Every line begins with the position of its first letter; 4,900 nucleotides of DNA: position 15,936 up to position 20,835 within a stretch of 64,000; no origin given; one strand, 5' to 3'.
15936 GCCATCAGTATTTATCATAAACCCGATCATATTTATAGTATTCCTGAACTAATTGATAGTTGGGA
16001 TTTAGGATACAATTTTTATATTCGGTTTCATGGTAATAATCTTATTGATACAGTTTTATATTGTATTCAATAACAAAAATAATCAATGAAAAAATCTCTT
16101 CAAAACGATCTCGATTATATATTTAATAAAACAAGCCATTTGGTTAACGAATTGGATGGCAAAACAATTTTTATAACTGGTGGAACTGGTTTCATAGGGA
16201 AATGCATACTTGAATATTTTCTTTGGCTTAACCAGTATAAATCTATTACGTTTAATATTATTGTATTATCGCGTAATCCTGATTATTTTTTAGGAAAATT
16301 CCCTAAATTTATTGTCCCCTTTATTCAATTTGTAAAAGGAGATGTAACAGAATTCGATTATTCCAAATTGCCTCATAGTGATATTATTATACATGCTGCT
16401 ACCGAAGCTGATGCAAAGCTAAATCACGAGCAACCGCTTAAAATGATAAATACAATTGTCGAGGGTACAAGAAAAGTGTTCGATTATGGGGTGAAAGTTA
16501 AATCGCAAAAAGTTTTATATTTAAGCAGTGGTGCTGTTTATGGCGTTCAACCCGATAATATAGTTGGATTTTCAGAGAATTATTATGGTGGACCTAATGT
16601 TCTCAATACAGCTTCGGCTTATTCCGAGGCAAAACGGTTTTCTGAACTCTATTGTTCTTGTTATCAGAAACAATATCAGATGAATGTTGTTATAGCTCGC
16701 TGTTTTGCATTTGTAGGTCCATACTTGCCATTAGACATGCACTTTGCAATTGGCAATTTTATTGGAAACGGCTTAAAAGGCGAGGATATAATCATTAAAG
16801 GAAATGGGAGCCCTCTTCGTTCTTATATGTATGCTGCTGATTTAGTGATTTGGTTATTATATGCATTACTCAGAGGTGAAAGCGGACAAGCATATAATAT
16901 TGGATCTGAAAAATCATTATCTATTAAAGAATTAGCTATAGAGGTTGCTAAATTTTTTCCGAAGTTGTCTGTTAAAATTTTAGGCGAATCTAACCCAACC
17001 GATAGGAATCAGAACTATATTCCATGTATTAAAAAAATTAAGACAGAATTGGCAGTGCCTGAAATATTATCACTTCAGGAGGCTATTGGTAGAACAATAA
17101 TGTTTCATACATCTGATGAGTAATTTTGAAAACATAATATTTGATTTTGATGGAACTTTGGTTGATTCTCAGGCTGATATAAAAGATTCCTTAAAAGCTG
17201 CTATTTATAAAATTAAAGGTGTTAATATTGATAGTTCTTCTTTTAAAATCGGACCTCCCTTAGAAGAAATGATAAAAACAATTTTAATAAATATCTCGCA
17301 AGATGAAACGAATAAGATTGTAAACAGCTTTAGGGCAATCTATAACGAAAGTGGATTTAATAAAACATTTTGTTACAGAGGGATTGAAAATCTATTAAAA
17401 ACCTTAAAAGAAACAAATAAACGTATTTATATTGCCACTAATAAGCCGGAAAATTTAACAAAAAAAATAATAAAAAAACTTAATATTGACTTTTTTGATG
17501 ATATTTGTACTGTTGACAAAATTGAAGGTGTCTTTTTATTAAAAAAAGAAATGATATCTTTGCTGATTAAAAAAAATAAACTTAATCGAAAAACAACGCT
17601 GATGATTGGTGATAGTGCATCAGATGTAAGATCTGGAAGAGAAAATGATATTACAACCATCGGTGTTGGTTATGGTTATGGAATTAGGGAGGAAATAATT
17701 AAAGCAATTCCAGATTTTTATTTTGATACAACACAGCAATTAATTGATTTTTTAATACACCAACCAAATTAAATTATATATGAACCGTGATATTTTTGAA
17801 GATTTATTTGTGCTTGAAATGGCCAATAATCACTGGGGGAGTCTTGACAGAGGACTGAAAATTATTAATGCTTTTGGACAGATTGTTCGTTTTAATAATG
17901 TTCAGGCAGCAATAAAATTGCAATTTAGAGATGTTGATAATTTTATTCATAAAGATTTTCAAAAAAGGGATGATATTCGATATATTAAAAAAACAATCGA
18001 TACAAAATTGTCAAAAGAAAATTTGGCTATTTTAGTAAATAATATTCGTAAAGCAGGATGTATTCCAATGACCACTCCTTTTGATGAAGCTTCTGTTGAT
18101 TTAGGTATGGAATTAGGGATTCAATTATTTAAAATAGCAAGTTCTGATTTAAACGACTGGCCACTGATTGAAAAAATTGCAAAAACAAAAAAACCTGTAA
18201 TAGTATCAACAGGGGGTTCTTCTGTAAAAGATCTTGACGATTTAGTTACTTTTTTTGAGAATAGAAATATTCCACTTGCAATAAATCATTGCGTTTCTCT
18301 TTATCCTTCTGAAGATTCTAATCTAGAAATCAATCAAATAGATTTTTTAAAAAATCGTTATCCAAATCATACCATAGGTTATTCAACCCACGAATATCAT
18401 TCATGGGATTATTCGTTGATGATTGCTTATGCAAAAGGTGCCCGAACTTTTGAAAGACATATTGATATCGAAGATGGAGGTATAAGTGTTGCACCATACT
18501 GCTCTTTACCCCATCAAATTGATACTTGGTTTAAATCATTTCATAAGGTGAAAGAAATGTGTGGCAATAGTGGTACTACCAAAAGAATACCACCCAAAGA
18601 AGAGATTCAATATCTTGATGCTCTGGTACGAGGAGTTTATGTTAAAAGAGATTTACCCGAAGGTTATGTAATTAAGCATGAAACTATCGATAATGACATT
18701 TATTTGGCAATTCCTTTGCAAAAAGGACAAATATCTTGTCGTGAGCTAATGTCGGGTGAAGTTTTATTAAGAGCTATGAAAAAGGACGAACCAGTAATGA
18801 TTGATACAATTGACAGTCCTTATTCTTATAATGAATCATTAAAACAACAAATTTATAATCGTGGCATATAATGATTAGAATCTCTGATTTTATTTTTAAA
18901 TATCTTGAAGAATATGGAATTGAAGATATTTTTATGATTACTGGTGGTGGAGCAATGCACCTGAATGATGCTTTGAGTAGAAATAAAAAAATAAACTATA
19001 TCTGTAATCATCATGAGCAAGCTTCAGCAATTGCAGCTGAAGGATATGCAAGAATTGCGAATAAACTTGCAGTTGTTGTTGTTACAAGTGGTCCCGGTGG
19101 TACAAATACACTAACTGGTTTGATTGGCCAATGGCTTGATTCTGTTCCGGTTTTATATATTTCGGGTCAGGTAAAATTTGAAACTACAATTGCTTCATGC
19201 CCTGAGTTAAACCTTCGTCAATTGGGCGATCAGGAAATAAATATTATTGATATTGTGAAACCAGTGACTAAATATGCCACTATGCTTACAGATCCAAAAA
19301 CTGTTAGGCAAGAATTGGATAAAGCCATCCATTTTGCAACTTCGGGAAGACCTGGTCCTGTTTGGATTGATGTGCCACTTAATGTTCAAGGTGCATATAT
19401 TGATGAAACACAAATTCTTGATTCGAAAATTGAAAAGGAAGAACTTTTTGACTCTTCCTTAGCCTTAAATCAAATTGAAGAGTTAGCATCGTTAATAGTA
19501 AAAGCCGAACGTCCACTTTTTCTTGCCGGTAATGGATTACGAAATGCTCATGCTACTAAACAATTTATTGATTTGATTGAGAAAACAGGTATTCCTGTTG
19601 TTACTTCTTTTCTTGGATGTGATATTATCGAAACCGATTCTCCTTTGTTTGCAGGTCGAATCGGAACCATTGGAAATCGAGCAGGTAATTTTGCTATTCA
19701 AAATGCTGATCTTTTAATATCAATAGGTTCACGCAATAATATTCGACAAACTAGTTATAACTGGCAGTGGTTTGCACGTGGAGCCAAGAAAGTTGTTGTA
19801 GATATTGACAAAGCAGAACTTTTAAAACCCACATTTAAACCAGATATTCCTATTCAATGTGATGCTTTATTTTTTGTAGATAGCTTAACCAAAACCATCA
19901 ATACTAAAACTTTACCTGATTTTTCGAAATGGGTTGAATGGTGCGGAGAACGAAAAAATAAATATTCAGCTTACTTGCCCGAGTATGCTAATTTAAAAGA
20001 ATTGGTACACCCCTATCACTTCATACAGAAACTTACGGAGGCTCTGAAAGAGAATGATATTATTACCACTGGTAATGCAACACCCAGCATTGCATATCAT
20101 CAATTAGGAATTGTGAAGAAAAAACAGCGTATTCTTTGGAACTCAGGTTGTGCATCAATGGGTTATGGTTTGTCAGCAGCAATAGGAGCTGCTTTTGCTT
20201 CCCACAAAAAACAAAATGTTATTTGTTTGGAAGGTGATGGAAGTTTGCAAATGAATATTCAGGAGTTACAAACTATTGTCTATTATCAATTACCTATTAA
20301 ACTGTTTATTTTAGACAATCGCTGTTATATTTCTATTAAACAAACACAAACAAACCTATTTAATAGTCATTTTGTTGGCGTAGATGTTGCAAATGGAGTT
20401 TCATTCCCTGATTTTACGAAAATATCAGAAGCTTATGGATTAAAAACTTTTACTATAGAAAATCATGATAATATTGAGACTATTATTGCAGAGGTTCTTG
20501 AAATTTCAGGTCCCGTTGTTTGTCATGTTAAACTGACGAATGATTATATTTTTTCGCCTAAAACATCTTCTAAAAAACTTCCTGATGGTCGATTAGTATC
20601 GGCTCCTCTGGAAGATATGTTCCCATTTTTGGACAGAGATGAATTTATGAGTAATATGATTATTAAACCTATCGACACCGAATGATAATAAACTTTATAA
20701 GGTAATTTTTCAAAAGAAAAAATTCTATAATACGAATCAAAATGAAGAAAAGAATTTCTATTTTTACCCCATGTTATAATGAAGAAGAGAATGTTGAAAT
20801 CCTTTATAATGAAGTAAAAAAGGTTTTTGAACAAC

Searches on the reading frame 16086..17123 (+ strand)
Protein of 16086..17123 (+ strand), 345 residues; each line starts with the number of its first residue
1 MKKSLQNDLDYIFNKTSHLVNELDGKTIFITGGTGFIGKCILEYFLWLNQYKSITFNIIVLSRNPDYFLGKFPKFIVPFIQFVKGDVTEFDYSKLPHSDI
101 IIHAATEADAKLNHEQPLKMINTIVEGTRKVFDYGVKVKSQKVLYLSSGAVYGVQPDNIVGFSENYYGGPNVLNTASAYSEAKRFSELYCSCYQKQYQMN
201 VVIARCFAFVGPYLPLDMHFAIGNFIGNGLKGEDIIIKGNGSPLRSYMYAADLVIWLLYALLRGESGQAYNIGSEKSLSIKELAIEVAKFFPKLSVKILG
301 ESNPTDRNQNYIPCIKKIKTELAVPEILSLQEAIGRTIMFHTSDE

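Call 3: search_protein_families(library=pfam, proteins=[window:16086-17123:+])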
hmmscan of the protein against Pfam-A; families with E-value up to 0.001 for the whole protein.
window:16086-17123:+ (345 aa): 5 families
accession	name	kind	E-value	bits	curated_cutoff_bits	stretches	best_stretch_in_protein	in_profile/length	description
PF01370.27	Epimerase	-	1e-38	133.5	20.9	1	28-273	1-240/240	NAD dependent epimerase/dehydratase family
PF16363.11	GDP_Man_Dehyd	-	1.5e-22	81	27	1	29-284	1-259/332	GDP-mannose 4,6 dehydratase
PF01073.25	3Beta_HSD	-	2.6e-10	40.2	22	1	30-189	2-156/280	3-beta hydroxysteroid dehydrogenase/isomerase family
PF07993.18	NAD_binding_4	-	1.1e-09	38.3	20.1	1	96-206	87-204/258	Male sterility protein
PF02719.21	Polysacc_synt_2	-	1.2e-06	28.3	20.2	1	28-165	1-143/293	Polysaccharide biosynthesis protein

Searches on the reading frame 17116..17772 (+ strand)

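Call 3: search_protein_families(library=pfam, proteins=[window:17116-17772:+])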
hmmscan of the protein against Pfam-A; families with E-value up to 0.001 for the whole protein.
window:17116-17772:+ (218 aa): 6 families
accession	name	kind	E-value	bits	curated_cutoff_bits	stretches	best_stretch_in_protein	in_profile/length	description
PF13419.12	HAD_2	-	2e-27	96.9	23.8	1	7-184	1-178/178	Haloacid dehalogenase-like hydrolase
PF00702.32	Hydrolase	-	2.9e-18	67.4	26.4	1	7-176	4-189/191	haloacid dehalogenase-like hydrolase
PF13242.12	Hydrolase_like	-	6.2e-08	32.9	22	1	144-205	7-71/75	HAD-hyrolase-like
PF12710.13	HAD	-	9.6e-08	33.1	27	1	7-172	1-186/189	haloacid dehalogenase-like hydrolase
PF08282.18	Hydrolase_3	-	2.6e-07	31.1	20.9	0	7-35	1-29/255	haloacid dehalogenase-like hydrolase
PF13344.12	Hydrolase_6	-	0.00033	21.1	27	0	87-123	16-52/101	Haloacid dehalogenase-like hydrolase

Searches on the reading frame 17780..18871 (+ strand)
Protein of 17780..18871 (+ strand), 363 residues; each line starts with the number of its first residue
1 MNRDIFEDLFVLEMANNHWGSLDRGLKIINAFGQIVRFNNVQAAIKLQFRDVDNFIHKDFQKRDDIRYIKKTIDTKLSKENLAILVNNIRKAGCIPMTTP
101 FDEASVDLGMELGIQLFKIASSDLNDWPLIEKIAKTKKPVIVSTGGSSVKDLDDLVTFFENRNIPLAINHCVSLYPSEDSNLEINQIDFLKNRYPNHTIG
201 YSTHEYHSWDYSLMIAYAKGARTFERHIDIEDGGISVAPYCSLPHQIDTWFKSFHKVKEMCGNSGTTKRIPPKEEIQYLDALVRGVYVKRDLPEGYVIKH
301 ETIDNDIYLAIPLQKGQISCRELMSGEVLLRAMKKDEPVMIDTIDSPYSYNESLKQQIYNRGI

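Call 3: search_protein_families(library=pfam, proteins=[window:17780-18871:+])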
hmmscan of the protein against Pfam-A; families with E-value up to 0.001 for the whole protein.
window:17780-18871:+ (363 aa): 1 family
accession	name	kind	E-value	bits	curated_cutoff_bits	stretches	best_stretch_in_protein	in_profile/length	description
PF03102.20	NeuB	-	2.2e-38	132.5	22.1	1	44-263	12-238/241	NeuB family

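Call 7: search_protein_families(library=ncbifam, proteins=[window:17780-18871:+], max_evalue=0.001)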
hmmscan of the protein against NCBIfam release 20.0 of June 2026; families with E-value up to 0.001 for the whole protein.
window:17780-18871:+ (363 aa): 2 families
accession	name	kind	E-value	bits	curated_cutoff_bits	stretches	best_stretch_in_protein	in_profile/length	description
TIGR03569.1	NeuB_NnaB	equivalog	2.8e-34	118.7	399.65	1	12-303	5-297/329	N-acetylneuraminate synthase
TIGR03586.1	PseI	equivalog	8.7e-33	113.9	340.25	1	10-303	4-295/327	pseudaminic acid synthase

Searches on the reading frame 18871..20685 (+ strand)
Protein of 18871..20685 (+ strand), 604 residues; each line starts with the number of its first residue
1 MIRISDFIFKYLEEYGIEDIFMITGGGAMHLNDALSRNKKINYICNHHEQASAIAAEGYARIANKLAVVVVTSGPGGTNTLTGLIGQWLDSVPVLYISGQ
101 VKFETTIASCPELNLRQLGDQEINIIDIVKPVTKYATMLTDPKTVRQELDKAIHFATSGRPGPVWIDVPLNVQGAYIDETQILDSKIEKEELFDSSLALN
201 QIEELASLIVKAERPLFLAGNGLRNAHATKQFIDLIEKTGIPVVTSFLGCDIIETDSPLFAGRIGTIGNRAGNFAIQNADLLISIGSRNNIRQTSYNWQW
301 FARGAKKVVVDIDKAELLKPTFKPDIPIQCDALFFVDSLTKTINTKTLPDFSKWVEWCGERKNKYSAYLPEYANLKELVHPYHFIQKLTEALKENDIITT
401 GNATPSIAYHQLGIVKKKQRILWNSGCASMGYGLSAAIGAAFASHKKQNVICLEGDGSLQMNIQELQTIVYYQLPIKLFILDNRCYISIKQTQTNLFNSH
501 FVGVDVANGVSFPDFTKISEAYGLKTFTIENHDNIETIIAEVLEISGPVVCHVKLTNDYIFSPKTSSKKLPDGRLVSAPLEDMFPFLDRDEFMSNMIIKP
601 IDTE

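Call 3: search_protein_families(library=pfam, proteins=[window:18871-20685:+])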
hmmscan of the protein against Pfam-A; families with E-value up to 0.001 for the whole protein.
window:18871-20685:+ (604 aa): 3 families
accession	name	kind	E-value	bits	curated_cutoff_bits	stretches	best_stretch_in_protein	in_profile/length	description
PF02775.26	TPP_enzyme_C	-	7.7e-36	123.6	21.9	1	409-553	9-151/151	Thiamine pyrophosphate enzyme, C-terminal TPP binding domain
PF00205.28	TPP_enzyme_M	-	1.7e-33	115.7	30.4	1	202-337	1-135/137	Thiamine pyrophosphate enzyme, central domain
PF02776.23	TPP_enzyme_N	-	4.7e-32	110.7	26.8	1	4-105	3-104/119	Thiamine pyrophosphate enzyme, N-terminal TPP binding domain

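Call 7: search_protein_families(library=ncbifam, proteins=[window:18871-20685:+], max_evalue=0.001)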
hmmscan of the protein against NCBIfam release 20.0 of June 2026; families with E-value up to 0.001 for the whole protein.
window:18871-20685:+ (604 aa): 55 families (the best 25 are shown)
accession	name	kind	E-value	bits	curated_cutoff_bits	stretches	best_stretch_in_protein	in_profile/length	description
TIGR00118.1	acolac_lg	equivalog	3.4e-113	379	538.35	1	6-558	5-537/557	biosynthetic-type acetolactate synthase large subunit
NF006524.0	PRK08978.1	equivalog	1.8e-105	353.3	738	1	6-557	5-526/548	acetolactate synthase 2 catalytic subunit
NF004919.0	PRK06276.1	equivalog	2e-101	340.1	866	1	5-558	4-541/582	acetolactate synthase large subunit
NF004710.0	PRK06048.1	equivalog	4.6e-101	339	976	1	4-560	10-542/561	acetolactate synthase large subunit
NF006016.1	PRK08155.1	equivalog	1e-100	337.8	870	1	6-558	7-535/554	acetolactate synthase large subunit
NF005860.0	PRK07789.1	equivalog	2.2e-96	323.6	881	1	7-563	39-586/615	acetolactate synthase large subunit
NF005824.0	PRK07710.1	equivalog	1.5e-95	320.7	976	1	7-559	22-552/573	acetolactate synthase large subunit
NF005584.0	PRK07282.1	equivalog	2.9e-95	320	970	1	5-558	13-543/566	acetolactate synthase large subunit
NF005651.0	PRK07418.1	subfamily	1.5e-93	314.1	942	1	9-559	26-563/617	acetolactate synthase large subunit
NF006581.0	PRK09107.1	equivalog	2.5e-93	313.4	974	1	6-559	15-557/595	acetolactate synthase 3 large subunit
NF005228.0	PRK06725.1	equivalog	5.6e-92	308.8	991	1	6-555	20-545/571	acetolactate synthase large subunit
NF006319.0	PRK08527.1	equivalog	1.2e-91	307.9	905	1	5-554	7-537/565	acetolactate synthase large subunit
NF005039.0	PRK06456.1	equivalog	1.2e-88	298.1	868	1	7-560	7-549/572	acetolactate synthase large subunit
NF005058.0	PRK06466.1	equivalog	1.6e-87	294.3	951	1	5-550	7-541/574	acetolactate synthase 3 large subunit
NF006052.0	PRK08199.1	subfamily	7.1e-82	275.5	539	1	8-563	14-545/559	thiamine pyrophosphate protein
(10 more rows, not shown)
